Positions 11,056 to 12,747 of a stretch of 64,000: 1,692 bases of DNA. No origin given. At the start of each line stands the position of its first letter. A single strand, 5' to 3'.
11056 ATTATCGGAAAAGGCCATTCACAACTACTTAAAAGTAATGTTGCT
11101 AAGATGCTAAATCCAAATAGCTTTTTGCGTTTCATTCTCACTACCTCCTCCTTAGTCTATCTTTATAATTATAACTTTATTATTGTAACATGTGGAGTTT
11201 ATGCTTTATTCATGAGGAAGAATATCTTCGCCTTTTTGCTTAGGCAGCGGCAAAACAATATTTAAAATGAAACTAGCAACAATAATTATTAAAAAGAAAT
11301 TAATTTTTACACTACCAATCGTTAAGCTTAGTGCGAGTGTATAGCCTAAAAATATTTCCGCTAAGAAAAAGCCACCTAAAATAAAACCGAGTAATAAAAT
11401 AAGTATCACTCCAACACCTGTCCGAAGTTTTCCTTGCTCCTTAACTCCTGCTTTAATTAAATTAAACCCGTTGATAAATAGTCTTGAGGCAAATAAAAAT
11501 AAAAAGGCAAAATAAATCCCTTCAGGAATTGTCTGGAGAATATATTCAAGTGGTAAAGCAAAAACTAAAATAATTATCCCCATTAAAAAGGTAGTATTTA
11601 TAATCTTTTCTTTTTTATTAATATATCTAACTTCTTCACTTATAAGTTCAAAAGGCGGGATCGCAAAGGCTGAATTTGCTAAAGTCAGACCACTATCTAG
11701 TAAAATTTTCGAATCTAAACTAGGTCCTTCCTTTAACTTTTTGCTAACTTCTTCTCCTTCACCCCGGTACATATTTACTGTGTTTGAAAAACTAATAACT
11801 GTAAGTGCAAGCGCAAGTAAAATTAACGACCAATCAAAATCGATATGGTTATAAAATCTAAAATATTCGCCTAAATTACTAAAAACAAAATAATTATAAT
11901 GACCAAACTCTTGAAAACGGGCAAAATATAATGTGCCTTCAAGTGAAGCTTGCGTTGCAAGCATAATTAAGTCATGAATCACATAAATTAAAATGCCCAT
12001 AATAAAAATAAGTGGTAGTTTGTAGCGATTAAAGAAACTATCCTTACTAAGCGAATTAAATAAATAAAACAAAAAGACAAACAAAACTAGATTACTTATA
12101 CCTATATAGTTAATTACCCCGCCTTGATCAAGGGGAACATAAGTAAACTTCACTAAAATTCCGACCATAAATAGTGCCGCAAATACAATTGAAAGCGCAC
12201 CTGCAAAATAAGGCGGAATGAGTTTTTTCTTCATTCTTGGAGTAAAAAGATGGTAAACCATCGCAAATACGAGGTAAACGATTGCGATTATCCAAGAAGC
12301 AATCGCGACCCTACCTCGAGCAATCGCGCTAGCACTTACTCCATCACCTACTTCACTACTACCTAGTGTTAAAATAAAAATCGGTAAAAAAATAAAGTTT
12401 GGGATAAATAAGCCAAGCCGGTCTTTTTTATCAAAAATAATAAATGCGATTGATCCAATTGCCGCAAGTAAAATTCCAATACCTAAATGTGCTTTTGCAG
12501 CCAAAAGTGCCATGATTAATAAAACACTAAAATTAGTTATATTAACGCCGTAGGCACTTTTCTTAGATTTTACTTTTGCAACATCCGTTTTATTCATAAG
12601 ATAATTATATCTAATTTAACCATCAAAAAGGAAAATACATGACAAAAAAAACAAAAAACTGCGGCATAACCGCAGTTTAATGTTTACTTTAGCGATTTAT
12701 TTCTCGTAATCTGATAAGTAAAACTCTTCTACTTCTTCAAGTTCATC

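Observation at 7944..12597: Three-gene accessory module inserted at the conserved rpoC-rpsL junction: polytopic membrane protein plus two tandem M6/InhA-like zinc-metalloprotease lipoproteins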

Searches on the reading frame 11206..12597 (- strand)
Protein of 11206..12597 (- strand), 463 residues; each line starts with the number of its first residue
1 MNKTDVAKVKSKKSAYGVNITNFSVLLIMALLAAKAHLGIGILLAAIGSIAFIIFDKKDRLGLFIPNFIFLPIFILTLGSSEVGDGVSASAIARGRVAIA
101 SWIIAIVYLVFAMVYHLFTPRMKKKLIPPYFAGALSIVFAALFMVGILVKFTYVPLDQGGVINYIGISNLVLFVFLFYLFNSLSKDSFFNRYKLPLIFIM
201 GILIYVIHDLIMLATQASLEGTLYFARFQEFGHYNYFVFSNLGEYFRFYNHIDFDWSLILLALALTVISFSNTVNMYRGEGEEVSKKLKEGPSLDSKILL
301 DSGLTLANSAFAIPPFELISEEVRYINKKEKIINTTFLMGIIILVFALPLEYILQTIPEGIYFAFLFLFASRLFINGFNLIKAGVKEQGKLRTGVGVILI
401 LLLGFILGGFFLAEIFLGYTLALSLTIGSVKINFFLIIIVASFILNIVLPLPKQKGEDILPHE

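Call 6: search_protein_families(library=pfam, proteins=[window:11206-12597:-], max_evalue=1)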
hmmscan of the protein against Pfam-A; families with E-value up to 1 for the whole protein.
window:11206-12597:- (463 aa): 0 families
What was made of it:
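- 11206..12597 (-): 463-aa polytopic membrane protein: a diverged NCS2/UraA-fold permease without the canonical uracil-binding residues. No Pfam hit on its own (call 6).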

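Call 7: search_protein_families(library=ncbifam, proteins=[window:11206-12597:-], max_evalue=1)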
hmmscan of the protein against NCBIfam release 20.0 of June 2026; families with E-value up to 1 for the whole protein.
window:11206-12597:- (463 aa): 1 family
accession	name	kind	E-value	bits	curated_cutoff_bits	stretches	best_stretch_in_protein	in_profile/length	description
NF040674.1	CPBP_fam_MrtP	equivalog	0.75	9.2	250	0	67-122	38-93/354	myxosortase MrtP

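Call 11: find_homologous_proteins(query=window:11206-12597:-)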
Query window:11206-12597:- (463 aa): 1 proteins with E <= 0.001 among 8000 candidates.
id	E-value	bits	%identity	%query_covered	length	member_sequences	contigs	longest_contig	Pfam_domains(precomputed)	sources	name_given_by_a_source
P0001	5.7e-287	970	100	100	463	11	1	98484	-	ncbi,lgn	-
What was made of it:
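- Tried and rejected: It found only the protein itself (call 11).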

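Call 18: search_protein_representatives(protein=window:11206-12597:-)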
Query: 463 residues. Proteins with E-value up to 0.001 (for the whole library): 9; up to 1e-10: 4; up to 1e-30: 1. The best 9 are listed.
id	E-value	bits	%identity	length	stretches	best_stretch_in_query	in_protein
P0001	1.8e-287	970.0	100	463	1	1-463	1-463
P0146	1.3e-21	93.9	29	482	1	11-450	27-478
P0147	9.3e-20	87.8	25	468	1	28-460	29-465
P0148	7.8e-17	78.1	27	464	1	13-458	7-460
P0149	2.4e-10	56.7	41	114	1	355-453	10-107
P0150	5.2e-10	55.6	22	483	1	23-456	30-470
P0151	9.0e-07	44.9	24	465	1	38-450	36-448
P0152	8.7e-05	38.4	28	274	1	10-258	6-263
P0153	1.1e-04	38.1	23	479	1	28-439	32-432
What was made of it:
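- The permease gene has only 9 detectable relatives among 1.84 billion representatives (call 18).
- Tried and rejected: The exhaustive phmmer search was needed (call 18).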

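Call 20: search_solved_structures(query=A1, max_evalue=1, show_alignments=1)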
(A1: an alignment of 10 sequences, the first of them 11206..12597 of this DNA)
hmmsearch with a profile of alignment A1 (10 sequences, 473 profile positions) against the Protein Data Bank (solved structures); distinct sequences matched with E-value up to 1: 11.
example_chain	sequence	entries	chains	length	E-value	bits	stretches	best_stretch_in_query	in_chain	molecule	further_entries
8omz_A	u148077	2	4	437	3e-45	157.9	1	14-416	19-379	Uracil permease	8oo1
3qe7_A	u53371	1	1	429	9.7e-45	156.3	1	14-416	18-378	Uracil permease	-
5xls_A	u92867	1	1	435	1e-44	156.1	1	14-416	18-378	Uracil permease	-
31ey_A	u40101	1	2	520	1.9e-09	39.9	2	266-415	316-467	Uric acid-xanthine permease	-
31ew_A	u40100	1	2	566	2e-09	39.8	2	266-417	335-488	Uric acid-xanthine permease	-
31ez_A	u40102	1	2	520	2e-09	39.8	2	266-415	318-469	Uric acid-xanthine permease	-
5i6c_A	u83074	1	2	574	2.1e-09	39.7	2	266-417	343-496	Uric acid-xanthine permease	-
8jew_A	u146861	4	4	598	3e-06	29.4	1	299-449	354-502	Solute carrier family 23 member 1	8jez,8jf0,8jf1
7ytw_A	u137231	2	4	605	3.6e-06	29.1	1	299-417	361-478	Solute carrier family 23 member 1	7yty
9iar_B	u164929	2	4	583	0.00014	23.9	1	272-383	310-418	Sodium-independent sulfate anion transporter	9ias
8irl_A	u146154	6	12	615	0.028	16.2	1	305-398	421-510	Adenine/guanine permease AZG1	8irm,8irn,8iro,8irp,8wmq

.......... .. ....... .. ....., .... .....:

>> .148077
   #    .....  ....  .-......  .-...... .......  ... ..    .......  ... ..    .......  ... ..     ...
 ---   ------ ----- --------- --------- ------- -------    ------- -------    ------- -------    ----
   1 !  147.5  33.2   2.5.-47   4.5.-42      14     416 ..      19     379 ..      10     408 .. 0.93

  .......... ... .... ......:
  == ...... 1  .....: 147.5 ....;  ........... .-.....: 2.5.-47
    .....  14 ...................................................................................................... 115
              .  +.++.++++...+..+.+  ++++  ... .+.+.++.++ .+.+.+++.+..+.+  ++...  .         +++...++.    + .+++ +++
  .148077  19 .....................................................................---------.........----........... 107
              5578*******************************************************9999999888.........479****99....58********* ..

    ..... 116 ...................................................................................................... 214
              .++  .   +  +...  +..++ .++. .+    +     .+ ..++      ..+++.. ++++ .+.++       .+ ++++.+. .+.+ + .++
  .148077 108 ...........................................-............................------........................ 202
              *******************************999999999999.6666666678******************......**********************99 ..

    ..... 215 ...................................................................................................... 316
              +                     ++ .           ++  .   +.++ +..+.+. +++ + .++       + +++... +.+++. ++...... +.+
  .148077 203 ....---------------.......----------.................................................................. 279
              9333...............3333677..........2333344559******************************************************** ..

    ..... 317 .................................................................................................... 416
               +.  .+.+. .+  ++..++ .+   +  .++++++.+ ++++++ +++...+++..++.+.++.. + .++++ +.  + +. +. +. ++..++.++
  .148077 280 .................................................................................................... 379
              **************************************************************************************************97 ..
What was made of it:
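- Tried and rejected: The strong UraA hit (call 20) was set aside because A1 contained near-canonical uracil permeases.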

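Call 21: search_protein_families(library=pfam, alignment_id=A1, max_evalue=0.1)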
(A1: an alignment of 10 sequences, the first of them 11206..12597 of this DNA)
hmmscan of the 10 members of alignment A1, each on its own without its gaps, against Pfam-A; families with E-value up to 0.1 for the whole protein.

A. member 1, window:11206-12597:- (463 aa): 0 families

B. families by the number of members that match (of 10 scanned): 2 families
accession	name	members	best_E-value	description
PF00860.26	Xan_ur_permease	6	3.8e-90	Permease family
PF16983.11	MFS_MOT1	2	0.00071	Molybdate transporter of MFS superfamily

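Call 37: search_solved_structures(query=A4, max_evalue=1, show_alignments=1)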
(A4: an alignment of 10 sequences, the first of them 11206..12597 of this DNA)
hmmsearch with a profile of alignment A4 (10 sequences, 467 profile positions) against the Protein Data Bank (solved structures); distinct sequences matched with E-value up to 1: 9.
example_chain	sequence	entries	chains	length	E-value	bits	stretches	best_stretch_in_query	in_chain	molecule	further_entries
8omz_A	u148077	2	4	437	1.4e-18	70.1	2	257-413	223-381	Uracil permease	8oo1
3qe7_A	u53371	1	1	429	1e-17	67.2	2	257-413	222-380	Uracil permease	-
5xls_A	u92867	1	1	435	1.1e-17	67.2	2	257-413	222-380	Uracil permease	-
31ey_A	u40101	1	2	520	6.5e-07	31.6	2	262-425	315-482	Uric acid-xanthine permease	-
31ew_A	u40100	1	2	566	6.9e-07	31.5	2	262-456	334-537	Uric acid-xanthine permease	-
31ez_A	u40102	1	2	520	7.1e-07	31.5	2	262-421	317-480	Uric acid-xanthine permease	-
5i6c_A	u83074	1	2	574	1e-06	30.9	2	262-456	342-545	Uric acid-xanthine permease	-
9iar_B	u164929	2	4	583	0.00096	21.1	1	266-378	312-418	Sodium-independent sulfate anion transporter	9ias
7lhv_A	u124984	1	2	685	0.0079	18.1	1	272-414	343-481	Sulfate transporter 4.1, chloroplastic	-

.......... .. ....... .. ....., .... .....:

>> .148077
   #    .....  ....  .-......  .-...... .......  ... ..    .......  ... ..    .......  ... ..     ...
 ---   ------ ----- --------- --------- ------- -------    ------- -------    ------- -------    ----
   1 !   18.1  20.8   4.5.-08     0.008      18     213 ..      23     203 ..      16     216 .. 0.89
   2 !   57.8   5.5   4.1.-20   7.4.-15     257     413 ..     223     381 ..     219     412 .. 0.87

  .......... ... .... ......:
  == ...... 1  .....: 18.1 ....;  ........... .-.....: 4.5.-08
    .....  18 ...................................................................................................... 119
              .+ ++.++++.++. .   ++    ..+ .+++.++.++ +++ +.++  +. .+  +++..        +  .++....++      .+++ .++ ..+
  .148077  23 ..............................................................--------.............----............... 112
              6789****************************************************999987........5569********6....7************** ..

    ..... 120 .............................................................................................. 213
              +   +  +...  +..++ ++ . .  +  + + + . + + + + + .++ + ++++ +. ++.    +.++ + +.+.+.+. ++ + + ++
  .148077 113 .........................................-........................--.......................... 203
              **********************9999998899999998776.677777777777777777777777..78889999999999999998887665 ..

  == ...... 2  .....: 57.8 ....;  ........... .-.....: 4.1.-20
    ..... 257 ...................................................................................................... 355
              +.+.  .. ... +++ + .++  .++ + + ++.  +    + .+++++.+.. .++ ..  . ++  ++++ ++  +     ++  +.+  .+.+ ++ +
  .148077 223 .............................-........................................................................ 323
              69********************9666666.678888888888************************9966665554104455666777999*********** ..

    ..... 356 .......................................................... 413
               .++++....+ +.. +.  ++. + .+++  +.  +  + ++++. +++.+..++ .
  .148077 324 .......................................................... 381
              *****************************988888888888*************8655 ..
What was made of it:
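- On NCS2 nucleobase:cation symporters (Pfam PF00860; UraA): A profile of 10 syntenic orthologues, with no ordinary uracil permease included, hits UraA at E 1.4e-18 and UapA at 1e-6 (call 37).
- UraA is matched at E 1.4e-18 using a profile built only from syntenic sequences (call 37).
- Tried and rejected: The test was repeated with syntenic sequences only (call 37).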

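Call 38: search_protein_families(library=pfam, alignment_id=A4, max_evalue=0.1)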
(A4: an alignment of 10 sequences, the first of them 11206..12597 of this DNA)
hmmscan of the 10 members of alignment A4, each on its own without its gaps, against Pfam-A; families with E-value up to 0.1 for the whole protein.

A. member 1, window:11206-12597:- (463 aa): 0 families

B. families by the number of members that match (of 10 scanned): 2 families
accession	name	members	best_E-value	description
PF00860.26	Xan_ur_permease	6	4.7e-29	Permease family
PF16983.11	MFS_MOT1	3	3.9e-05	Molybdate transporter of MFS superfamily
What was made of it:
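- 11206..12597 (-): A profile built only from syntenic orthologues hits UraA at E 1.4e-18 (call 37), and 6 of 10 orthologues hit PF00860 (call 38).
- On NCS2 nucleobase:cation symporters (Pfam PF00860; UraA): 6 of the 10 hit PF00860 singly, the best at 4.7e-29 (call 38).
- Checked: The membrane protein does have recognisable relatives in the NCS2 family (calls 37, 38).
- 6 of 10 orthologues hit PF00860 on their own (call 38).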

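Call 46: predict_structure(alignment_id=A3)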
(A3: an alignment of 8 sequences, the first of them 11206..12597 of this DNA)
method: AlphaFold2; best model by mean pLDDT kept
length: 463 residues; sequences in the alignment: 8
mean_pLDDT: 59.6   pTM: 0.64
mean pLDDT of the five models: 59.6, 56.0, 55.9, 55.4, 53.9
residues with pLDDT >= 90: 4; 70-90: 141; 50-70: 146; < 50: 172
segments of 3 or more residues with pLDDT < 50: 1-68, 72-86, 219-221, 227-247, 283-292, 310-353, 455-463
pLDDT, mean of each block of 10 residues (from residue 1): 35 33 41 41 48 40 42 44 48 64 73 78 79 86 78 61 68 70 61 60 68 61 49 41 48 68 76 70 45 59 55 35 37 41 43 53 68 79 80 85 88 74 65 81 80 47 36
secondary structure, 60 per line:
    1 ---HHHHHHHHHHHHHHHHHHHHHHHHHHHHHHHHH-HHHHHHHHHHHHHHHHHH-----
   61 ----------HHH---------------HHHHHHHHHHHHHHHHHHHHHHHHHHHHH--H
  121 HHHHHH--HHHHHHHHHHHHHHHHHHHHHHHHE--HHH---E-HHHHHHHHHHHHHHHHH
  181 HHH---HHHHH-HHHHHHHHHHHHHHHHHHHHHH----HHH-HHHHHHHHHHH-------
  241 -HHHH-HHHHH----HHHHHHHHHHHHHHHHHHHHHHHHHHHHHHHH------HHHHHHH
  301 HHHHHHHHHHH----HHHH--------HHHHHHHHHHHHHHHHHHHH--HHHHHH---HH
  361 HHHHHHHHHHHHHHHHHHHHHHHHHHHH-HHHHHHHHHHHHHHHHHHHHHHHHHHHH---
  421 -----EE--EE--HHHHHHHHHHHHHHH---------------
elements in order: H4-36 H38-55 H89-117 H120-126 H129-152 H164-183 H187-191 H193-214 H223-233 H242-245 H247-251 H256-287 H294-311 H316-319 H328-347 H350-355 H359-388 H390-417 H434-448
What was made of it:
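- On NCS2 nucleobase:cation symporters (Pfam PF00860; UraA): The AF2 model has only pLDDT 59.6 and pTM 0.64 (call 46).
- The permease model has low confidence (pLDDT 59.6, call 46).
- Tried and rejected: It was rerun with a shallow 8-sequence alignment, which gave a low-confidence model (call 46).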

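Call 48: fold_search(model_id=the predicted structure, library=pdb)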
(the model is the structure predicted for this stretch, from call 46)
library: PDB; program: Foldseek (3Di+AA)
matches with E <= 10: 245; with E <= 0.001: 3
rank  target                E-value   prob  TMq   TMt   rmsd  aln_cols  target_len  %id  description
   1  8oo1_C                4.1e-04  1.00  0.51  0.57   8.4       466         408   15  Wide inward-open liganded UraA in complex with a conformation-selective synthetic nanobody (released 2024-04-10)
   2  8omz_A                4.9e-04  1.00  0.54  0.60   7.8       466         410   14  Wide inward-open unliganded UraA in complex with a conformation-selective synthetic nanobody (released 2024-04-10)
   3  8omz_C                9.7e-04  1.00  0.54  0.60   7.5       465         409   13  Wide inward-open unliganded UraA in complex with a conformation-selective synthetic nanobody (released 2024-04-10)
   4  5xls                  1.8e-03  1.00  0.50  0.55  10.1       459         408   12  Crystal structure of UraA in occluded conformation (released 2017-07-05)
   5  7s9a_A                5.3e-03  1.00  0.39  0.29  11.1       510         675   13  Cryo-EM Structure of dolphin Prestin: Inhibited I (Chloride + Salicylate) (released 2021-11-03)
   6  7wk1_A                5.8e-03  1.00  0.41  0.31  10.4       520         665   11  Mouse Pendrin bound chloride in inward state (released 2023-04-12)
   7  7v75                  1.1e-02  1.00  0.41  0.33  11.4       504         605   14  Thermostabilized human prestin in complex with salicylate (released 2022-08-31)
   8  7v73                  1.5e-02  1.00  0.40  0.33  11.4       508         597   13  Thermostabilized human prestin in complex with chloride (released 2022-08-31)
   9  7lgu_A                1.5e-02  0.99  0.36  0.27  11.2       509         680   15  Structure of human prestin in the presence of NaCl (released 2021-08-25)
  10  8jni_A                1.7e-02  1.00  0.41  0.39  10.1       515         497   12  Structure of AE2 in complex with PIP2 (released 2024-02-07)
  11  7ytw_A                2.1e-02  1.00  0.53  0.49   8.3       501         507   12  Structural basis of vitamin C recognition and transport by mammalian SVCT1 transporter (released 2023-05-03)
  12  7s9c_A                3.3e-02  0.95  0.34  0.26  14.5       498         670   13  Cryo-EM Structure of dolphin Prestin: Sensor Down II (Expanded II) state (released 2021-11-03)
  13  9u9f_A                5.5e-02  0.99  0.39  0.34  11.7       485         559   14  Cryo-EM structure of Oryza sativa phosphate transporter SPDT (released 2025-10-22)
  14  8x1t_B                5.7e-02  0.99  0.41  0.30   9.7       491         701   12  Cryo-EM structure of human DRA (SLC26A3) bound with sulfate (released 2025-05-14)
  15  8x1r_A                7.4e-02  0.98  0.40  0.28  12.4       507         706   12  Cryo-EM structure of human DRA (SLC26A3) bound with chloride (released 2025-05-14)
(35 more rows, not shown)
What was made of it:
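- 11206..12597 (-): The best Foldseek hits of the AF2 model are UraA, with TM-score 0.51-0.60 (calls 46, 48).
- On NCS2 nucleobase:cation symporters (Pfam PF00860; UraA): Its best Foldseek hits are UraA (E 4e-4, TM-score 0.51-0.60), followed by other 7+7 carriers (SLC26, SLC4, SLC23) (call 48).
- Closest known: UraA / PyrP uracil permease. Same: It is the best sequence-profile match (E 1.4e-18, call 37) and the best structural match (call 48).
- UraA is the best structural match (call 48).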

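Call 49: find_encoding_contigs(protein=P0007, flank=10000, max_places=2)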
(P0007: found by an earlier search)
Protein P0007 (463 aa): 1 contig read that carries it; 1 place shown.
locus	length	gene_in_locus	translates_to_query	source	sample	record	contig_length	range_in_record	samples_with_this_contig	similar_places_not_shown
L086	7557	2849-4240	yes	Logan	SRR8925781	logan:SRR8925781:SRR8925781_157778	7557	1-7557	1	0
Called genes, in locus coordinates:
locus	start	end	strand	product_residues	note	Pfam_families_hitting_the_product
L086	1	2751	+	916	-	?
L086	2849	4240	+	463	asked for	-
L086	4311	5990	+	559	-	PF05547:Peptidase_M6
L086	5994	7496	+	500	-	PF05547:Peptidase_M6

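Call 50: find_encoding_contigs(protein=P0010, flank=10000, max_places=2)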
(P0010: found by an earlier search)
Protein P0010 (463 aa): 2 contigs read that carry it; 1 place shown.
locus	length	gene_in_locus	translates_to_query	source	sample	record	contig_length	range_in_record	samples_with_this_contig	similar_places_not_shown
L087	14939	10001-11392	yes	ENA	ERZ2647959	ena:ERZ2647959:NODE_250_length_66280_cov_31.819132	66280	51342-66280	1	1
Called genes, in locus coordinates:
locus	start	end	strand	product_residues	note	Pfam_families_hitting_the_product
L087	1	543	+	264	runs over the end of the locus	PF00687:Ribosomal_L1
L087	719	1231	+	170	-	PF00466:Ribosomal_L10, PF27436:RL10_C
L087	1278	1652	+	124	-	PF16320:Ribosomal_L12_N, PF00542:Ribosomal_L12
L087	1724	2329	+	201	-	PF02527:GidB (weak), PF05175:MTS, PF10294:Methyltransf_16 (weak), PF13847:Methyltransf_31, PF13649:Methyltransf_25 (weak)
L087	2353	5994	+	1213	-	PF04563:RNA_pol_Rpb2_1, PF04561:RNA_pol_Rpb2_2, PF04565:RNA_pol_Rpb2_3, PF10385:RNA_pol_Rpb2_45, PF00562:RNA_pol_Rpb2_6, PF04560:RNA_pol_Rpb2_7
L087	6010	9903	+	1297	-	PF04997:RNA_pol_Rpb1_1, PF00623:RNA_pol_Rpb1_2, PF04983:RNA_pol_Rpb1_3, PF05000:RNA_pol_Rpb1_4, PF04998:RNA_pol_Rpb1_5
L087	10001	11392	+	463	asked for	-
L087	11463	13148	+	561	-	PF05547:Peptidase_M6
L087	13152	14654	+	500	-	PF05547:Peptidase_M6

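Call 73: find_encoding_contigs(protein=P0146, flank=6000, max_places=2)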
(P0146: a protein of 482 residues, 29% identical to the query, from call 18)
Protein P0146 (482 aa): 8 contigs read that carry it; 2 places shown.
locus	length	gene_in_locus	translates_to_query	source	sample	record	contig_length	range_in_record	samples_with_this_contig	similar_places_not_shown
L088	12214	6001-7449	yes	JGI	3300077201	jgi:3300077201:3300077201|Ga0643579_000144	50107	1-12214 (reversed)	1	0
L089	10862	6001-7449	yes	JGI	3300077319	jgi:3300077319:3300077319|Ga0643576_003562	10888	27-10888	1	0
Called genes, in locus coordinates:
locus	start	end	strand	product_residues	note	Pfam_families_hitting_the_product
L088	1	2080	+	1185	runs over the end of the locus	PF04563:RNA_pol_Rpb2_1, PF04561:RNA_pol_Rpb2_2, PF04565:RNA_pol_Rpb2_3, PF10385:RNA_pol_Rpb2_45, PF00562:RNA_pol_Rpb2_6, PF04560:RNA_pol_Rpb2_7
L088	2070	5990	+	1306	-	PF04997:RNA_pol_Rpb1_1, PF00623:RNA_pol_Rpb1_2, PF04983:RNA_pol_Rpb1_3, PF05000:RNA_pol_Rpb1_4, PF04998:RNA_pol_Rpb1_5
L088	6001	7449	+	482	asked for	PF00860:Xan_ur_permease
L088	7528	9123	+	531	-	PF05547:Peptidase_M6 (weak)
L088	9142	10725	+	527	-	-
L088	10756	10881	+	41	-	-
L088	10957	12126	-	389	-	PF13936:HTH_38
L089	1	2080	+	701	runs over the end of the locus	?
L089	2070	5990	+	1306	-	PF04997:RNA_pol_Rpb1_1, PF00623:RNA_pol_Rpb1_2, PF04983:RNA_pol_Rpb1_3, PF05000:RNA_pol_Rpb1_4, PF04998:RNA_pol_Rpb1_5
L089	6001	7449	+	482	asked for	PF00860:Xan_ur_permease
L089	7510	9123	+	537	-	PF05547:Peptidase_M6 (weak)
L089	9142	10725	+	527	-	-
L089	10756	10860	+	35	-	?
